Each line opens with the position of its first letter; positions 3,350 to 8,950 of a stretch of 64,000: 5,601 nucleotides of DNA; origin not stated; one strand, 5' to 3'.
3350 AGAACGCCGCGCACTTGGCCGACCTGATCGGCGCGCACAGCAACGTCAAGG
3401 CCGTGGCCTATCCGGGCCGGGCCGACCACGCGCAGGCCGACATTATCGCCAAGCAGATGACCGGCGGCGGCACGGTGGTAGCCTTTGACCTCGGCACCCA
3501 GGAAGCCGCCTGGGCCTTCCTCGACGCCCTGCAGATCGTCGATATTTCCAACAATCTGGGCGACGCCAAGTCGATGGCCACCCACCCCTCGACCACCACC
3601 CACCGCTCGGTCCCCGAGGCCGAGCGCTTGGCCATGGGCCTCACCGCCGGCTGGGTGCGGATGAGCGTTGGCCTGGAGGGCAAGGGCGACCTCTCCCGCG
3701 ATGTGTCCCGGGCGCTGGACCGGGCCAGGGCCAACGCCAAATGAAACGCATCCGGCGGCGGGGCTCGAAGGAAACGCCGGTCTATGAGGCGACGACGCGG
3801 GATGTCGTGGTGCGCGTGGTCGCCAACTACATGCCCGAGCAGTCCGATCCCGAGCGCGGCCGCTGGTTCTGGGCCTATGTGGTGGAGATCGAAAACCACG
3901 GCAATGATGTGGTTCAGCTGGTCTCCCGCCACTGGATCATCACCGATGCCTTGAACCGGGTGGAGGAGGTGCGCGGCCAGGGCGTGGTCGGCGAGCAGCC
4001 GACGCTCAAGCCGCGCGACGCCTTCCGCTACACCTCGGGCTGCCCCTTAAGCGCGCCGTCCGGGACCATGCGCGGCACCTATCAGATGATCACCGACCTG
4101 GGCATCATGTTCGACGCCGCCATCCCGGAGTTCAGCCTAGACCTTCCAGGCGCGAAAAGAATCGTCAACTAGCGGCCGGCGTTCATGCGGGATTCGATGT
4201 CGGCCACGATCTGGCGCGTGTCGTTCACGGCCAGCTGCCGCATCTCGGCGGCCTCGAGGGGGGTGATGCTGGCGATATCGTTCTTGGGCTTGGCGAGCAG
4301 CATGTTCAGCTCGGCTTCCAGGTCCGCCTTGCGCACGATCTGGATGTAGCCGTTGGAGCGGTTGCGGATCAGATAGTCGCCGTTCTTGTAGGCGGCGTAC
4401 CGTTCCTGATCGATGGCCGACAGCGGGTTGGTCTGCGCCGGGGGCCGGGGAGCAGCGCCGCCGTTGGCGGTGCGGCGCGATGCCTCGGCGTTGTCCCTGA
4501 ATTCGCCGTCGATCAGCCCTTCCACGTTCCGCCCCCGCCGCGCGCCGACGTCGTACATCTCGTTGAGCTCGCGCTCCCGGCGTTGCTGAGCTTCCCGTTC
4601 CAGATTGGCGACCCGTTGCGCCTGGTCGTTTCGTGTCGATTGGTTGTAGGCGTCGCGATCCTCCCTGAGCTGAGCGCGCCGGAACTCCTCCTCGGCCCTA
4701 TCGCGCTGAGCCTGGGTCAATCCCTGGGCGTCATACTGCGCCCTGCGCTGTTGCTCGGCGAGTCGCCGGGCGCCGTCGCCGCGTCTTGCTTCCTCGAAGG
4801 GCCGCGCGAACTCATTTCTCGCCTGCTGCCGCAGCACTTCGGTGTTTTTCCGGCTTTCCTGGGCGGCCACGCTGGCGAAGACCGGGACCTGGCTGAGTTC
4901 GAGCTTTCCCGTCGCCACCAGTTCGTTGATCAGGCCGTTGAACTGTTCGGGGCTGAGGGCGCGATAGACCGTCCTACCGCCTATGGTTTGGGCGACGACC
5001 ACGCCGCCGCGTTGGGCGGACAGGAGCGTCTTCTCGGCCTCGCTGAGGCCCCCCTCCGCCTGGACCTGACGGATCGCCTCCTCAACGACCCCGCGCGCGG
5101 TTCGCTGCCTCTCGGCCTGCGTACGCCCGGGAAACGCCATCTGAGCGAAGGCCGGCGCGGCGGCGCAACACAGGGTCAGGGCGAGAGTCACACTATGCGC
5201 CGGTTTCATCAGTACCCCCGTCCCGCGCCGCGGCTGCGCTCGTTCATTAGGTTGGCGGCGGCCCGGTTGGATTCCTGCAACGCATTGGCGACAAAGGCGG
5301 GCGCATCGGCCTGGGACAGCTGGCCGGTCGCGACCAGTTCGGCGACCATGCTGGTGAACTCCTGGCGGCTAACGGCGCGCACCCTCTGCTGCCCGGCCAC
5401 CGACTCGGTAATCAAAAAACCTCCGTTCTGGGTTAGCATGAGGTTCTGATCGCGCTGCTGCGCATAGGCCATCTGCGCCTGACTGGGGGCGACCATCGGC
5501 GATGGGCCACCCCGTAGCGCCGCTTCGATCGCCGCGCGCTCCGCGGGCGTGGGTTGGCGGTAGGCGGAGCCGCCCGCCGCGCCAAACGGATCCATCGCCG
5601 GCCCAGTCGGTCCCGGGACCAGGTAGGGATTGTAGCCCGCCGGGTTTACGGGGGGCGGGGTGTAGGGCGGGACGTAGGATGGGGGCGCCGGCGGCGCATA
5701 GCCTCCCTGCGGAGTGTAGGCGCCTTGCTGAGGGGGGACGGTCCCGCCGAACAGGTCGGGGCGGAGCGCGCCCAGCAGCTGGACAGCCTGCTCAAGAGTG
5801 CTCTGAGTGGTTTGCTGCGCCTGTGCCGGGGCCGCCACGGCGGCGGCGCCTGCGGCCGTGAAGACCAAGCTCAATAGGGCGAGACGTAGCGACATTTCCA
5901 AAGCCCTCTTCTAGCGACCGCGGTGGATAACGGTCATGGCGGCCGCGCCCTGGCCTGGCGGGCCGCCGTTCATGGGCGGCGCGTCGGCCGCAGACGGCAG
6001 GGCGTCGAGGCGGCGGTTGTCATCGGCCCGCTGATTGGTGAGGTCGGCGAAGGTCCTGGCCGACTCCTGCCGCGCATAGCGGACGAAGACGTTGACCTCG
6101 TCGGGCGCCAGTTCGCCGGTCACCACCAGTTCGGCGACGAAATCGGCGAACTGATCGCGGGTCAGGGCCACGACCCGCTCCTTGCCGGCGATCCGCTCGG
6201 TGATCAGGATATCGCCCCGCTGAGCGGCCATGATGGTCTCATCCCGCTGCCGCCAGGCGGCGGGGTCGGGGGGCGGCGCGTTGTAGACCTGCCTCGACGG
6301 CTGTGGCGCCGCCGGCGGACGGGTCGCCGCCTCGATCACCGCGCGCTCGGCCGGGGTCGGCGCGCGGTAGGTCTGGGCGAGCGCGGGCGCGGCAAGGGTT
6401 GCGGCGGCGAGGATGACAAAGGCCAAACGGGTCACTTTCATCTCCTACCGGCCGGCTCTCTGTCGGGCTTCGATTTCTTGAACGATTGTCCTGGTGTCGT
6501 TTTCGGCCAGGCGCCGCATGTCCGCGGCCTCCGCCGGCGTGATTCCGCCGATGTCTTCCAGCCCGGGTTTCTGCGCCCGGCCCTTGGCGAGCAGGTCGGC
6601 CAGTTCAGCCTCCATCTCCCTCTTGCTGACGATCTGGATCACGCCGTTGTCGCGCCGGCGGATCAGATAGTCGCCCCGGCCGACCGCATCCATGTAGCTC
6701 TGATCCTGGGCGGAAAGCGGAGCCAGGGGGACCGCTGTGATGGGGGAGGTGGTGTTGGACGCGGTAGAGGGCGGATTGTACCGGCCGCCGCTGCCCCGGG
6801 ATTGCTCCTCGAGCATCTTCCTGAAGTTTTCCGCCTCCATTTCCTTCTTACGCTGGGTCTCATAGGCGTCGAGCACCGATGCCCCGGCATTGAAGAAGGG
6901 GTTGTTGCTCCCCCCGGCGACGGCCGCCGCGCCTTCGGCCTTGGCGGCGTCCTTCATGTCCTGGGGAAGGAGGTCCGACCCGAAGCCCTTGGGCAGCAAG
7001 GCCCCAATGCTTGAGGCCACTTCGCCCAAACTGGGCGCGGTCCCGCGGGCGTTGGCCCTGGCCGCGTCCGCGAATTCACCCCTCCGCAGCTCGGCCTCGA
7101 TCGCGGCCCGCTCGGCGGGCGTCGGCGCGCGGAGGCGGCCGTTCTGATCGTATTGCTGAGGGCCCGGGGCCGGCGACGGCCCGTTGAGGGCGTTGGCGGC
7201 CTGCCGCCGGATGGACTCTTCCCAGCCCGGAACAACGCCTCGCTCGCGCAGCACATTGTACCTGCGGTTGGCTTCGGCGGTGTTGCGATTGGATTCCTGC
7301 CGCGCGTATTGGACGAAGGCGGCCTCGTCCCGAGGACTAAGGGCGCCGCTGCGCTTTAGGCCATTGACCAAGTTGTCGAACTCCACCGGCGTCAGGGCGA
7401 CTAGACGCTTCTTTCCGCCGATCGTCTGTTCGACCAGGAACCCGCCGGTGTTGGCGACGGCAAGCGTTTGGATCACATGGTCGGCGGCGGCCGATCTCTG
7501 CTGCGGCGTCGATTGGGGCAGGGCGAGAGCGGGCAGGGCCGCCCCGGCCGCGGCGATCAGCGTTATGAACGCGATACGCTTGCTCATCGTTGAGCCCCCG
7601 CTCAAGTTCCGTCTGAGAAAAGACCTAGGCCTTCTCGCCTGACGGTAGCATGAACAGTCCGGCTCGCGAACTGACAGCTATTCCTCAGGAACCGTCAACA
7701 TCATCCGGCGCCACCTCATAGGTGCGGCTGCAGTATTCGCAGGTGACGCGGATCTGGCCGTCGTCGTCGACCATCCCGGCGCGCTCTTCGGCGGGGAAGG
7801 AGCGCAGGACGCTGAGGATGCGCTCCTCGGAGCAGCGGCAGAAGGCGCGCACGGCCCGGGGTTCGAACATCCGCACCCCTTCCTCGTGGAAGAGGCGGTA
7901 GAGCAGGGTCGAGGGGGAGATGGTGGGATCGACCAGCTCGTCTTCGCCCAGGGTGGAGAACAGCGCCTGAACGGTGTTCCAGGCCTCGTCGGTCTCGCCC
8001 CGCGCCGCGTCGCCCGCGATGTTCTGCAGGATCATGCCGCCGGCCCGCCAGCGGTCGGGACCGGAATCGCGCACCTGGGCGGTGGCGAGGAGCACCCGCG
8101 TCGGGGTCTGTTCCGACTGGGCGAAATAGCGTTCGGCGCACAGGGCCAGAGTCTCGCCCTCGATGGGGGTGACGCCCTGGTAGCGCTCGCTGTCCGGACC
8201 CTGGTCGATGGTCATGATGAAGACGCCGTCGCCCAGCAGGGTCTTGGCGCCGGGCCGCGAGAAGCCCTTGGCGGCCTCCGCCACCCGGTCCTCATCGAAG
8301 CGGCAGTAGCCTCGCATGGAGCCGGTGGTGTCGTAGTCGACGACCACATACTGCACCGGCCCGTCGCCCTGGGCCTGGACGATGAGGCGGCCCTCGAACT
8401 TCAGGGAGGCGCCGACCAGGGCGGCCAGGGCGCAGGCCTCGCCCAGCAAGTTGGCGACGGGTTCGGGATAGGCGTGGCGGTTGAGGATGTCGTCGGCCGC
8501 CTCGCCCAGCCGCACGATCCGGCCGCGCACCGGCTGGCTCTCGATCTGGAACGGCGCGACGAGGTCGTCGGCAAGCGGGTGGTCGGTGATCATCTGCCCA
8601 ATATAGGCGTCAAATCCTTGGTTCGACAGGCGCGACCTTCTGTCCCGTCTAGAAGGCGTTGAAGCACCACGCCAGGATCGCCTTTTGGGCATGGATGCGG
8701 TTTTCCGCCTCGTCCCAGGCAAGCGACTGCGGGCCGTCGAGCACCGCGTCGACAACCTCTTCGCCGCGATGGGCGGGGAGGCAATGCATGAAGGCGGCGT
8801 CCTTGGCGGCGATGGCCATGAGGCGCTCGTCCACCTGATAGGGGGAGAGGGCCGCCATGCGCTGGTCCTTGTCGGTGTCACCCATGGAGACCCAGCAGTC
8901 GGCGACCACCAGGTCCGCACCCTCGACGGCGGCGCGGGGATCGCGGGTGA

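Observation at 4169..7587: Four-gene operon of secreted paralogs built from three shuffled sequence modules, with no family I can name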

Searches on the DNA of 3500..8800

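Call 77: search_rna_families(source=window, start=3500, end=8800, threshold=evalue, max_evalue=1)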
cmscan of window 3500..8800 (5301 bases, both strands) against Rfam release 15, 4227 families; matches with E-value up to 1: 0.
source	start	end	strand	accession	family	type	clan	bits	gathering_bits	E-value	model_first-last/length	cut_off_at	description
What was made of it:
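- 7588..7684 (-): 97-nt hslO-g1 spacer. A promoter is possible, or transcription may read through from argD-argF-hslO. No Rfam match (call 77).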

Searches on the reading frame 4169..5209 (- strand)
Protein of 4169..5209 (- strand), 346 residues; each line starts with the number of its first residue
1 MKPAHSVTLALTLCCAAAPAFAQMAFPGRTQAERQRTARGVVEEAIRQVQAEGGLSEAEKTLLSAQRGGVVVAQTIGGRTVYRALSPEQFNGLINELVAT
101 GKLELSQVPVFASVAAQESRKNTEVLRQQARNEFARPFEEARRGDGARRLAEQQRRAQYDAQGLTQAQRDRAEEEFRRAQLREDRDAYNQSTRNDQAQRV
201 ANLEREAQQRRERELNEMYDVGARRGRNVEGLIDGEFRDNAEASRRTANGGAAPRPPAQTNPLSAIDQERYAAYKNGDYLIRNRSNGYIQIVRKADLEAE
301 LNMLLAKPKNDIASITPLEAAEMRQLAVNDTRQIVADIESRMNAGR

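Call 3: search_protein_families(library=pfam, proteins=[window:4169-5209:-], max_evalue=1)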
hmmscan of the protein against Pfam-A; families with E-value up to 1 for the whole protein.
window:4169-5209:- (346 aa): 0 families

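Call 4: search_protein_families(library=ncbifam, proteins=[window:4169-5209:-], max_evalue=1)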
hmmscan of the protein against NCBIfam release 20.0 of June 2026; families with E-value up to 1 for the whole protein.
window:4169-5209:- (346 aa): 0 families

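Call 18: search_protein_families(library=phrogs, proteins=[window:4169-5209:-], max_evalue=1)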
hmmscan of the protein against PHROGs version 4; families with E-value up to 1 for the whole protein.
window:4169-5209:- (346 aa): 0 families

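Call 19: search_protein_families(library=padloc, proteins=[window:4169-5209:-], max_evalue=1)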
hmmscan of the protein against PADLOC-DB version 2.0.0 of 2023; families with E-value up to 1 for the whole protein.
window:4169-5209:- (346 aa): 0 families

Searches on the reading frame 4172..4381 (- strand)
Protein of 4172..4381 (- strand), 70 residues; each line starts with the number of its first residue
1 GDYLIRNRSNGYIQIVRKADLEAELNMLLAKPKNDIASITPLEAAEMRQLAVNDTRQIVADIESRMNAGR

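Call 64: search_protein_families(library=pfam, proteins=[window:4172-4381:-], max_evalue=10)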
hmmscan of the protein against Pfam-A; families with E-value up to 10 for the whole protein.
seq(70 aa): 1 family
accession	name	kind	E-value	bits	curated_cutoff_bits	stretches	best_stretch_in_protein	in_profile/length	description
PF18373.7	Spectrin_2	-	0.22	12.2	26.4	1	34-65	8-39/78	Spectrin like domain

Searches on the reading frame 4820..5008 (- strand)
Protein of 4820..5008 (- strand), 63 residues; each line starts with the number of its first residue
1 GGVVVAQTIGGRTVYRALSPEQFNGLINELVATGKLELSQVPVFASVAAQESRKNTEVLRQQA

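Call 64: search_protein_families(library=pfam, proteins=[window:4820-5008:-], max_evalue=10)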
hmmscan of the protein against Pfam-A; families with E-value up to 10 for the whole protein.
seq(63 aa): 1 family
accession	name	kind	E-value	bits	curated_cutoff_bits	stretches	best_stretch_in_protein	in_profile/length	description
PF09106.17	SelB-wing_2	-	0.11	13.1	22.3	1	16-39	28-51/57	Elongation factor SelB, winged helix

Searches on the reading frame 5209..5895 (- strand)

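Call 3: search_protein_families(library=pfam, proteins=[window:5209-5895:-], max_evalue=1)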
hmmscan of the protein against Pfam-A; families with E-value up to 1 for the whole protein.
window:5209-5895:- (228 aa): 1 family
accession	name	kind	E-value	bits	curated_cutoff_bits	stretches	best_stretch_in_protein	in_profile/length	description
PF19199.5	Phage_coatGP8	-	0.95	10.1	24.6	0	5-42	5-43/69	Phage major coat protein, Gp8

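Call 4: search_protein_families(library=ncbifam, proteins=[window:5209-5895:-], max_evalue=1)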
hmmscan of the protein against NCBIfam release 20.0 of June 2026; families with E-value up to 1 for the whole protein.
window:5209-5895:- (228 aa): 0 families

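Call 18: search_protein_families(library=phrogs, proteins=[window:5209-5895:-], max_evalue=1)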
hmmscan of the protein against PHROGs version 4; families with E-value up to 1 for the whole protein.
window:5209-5895:- (228 aa): 1 family
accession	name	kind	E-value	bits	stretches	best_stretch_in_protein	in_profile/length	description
phrog_20072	-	unknown function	0.22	13.1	1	158-219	40-100/107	-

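Call 19: search_protein_families(library=padloc, proteins=[window:5209-5895:-], max_evalue=1)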
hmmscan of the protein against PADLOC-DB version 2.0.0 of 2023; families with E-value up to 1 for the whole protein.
window:5209-5895:- (228 aa): 0 families

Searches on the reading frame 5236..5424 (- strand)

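Call 64: search_protein_families(library=pfam, proteins=[window:5236-5424:-], max_evalue=10)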
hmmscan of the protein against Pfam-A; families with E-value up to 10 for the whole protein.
seq(63 aa): 1 family
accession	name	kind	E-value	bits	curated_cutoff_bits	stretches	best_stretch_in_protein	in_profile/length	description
PF04746.17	DUF575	-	0.073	13.8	25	1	15-53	42-80/101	Protein of unknown function (DUF575)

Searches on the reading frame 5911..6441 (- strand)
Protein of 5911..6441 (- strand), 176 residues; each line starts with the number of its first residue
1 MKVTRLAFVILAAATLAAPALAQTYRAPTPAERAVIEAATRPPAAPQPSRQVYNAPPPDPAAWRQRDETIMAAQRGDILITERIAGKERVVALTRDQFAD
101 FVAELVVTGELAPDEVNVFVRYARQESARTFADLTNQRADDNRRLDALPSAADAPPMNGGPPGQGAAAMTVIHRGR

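Call 3: search_protein_families(library=pfam, proteins=[window:5911-6441:-], max_evalue=1)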
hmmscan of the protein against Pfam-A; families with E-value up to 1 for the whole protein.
window:5911-6441:- (176 aa): 0 families

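Call 4: search_protein_families(library=ncbifam, proteins=[window:5911-6441:-], max_evalue=1)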
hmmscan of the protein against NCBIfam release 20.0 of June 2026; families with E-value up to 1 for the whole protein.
window:5911-6441:- (176 aa): 2 families
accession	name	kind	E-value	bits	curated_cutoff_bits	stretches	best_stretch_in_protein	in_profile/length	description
NF007619.0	PRK10270.1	equivalog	0.073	12.1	532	1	61-157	191-288/340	cell division protein YceG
NF047414.1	BRANT_His_rich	hypoth_equivalog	0.21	12.7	44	1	10-37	9-33/62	His-rich protein BRANT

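Call 18: search_protein_families(library=phrogs, proteins=[window:5911-6441:-], max_evalue=1)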
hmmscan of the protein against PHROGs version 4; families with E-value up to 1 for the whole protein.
window:5911-6441:- (176 aa): 3 families
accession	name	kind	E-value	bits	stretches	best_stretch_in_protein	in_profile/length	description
phrog_976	-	head and packaging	0.039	14.3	1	29-132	209-320/415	head maturation protease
phrog_31673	-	unknown function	0.27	11.9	1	94-133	159-197/207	-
phrog_32779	-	unknown function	0.66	9.5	1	13-79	147-213/555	-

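Call 19: search_protein_families(library=padloc, proteins=[window:5911-6441:-], max_evalue=1)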
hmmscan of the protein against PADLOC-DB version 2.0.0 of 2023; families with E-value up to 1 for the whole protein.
window:5911-6441:- (176 aa): 0 families

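Call 23: list_cluster_members(proteins=[P0001, window:5911-6441:-, window:5209-5895:-, window:4169-5209:-, P0005, P0010, P0012])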
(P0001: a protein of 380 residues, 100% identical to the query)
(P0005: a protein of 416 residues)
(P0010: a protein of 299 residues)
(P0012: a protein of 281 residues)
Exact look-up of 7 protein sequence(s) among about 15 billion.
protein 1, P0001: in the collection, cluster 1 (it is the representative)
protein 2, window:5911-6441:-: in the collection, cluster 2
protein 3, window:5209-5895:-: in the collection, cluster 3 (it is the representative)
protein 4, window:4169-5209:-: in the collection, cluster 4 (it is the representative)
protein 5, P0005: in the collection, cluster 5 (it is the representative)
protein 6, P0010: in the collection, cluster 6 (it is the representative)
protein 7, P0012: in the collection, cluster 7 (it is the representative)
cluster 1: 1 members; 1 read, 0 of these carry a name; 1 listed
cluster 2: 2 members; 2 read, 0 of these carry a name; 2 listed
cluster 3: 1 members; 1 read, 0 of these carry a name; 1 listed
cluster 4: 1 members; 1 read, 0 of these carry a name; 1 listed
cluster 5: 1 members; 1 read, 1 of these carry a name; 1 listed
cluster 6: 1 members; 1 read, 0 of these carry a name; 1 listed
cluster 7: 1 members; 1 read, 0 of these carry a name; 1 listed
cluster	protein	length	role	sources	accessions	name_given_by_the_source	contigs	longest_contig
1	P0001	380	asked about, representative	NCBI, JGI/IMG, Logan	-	-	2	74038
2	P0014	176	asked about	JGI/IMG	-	-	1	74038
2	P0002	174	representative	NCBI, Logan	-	-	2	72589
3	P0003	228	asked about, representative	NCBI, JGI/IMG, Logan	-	-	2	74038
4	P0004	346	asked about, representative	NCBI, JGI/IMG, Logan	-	-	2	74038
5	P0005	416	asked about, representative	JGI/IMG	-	hypothetical protein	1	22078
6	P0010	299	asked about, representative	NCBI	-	-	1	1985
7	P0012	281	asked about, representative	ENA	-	-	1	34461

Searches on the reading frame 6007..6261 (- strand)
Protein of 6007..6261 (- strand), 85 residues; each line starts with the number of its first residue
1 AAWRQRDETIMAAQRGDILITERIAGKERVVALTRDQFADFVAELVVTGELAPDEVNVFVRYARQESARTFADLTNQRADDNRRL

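Call 46: find_homologous_proteins(query=A4, max_evalue=0.01)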
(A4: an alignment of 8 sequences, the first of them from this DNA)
Query A4 (8 sequences): 1930 candidates shared short words with the query, none scored E <= 0.01.

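Call 79: search_solved_structures(query=A4, max_evalue=10)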
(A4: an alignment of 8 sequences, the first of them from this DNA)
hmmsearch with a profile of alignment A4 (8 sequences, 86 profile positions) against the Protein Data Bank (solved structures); distinct sequences matched with E-value up to 10: 10.
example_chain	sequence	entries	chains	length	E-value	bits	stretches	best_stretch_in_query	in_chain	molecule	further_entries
5yi6_A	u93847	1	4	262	0.08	16.1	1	24-66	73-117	CRISPR-associated endoribonuclease Cas6 1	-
5xj0_Y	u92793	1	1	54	0.11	15.7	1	40-66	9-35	gp76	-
9zem_A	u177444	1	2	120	0.14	15.4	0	31-43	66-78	HeliScrew4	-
2kqr_A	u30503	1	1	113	0.19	15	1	11-41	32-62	Asparaginyl-tRNA synthetase, cytoplasmic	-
6i3r_A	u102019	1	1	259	0.78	13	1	37-60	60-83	Dosage compensation regulator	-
5ztm_A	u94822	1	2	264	0.82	12.9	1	37-60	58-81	Dosage compensation regulator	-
9szu_A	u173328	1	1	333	0.93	12.7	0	29-49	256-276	PLZ2.3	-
3egl_A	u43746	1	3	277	1.1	12.5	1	27-81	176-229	DegV family protein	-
3vyy_A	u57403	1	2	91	1.5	12.1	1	41-61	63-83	ATP-dependent RNA helicase A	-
3e1s_A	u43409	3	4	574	2.1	11.6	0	28-67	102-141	Exodeoxyribonuclease V, subunit RecD | Exodeoxyribonuclease V, subunit RecD, putative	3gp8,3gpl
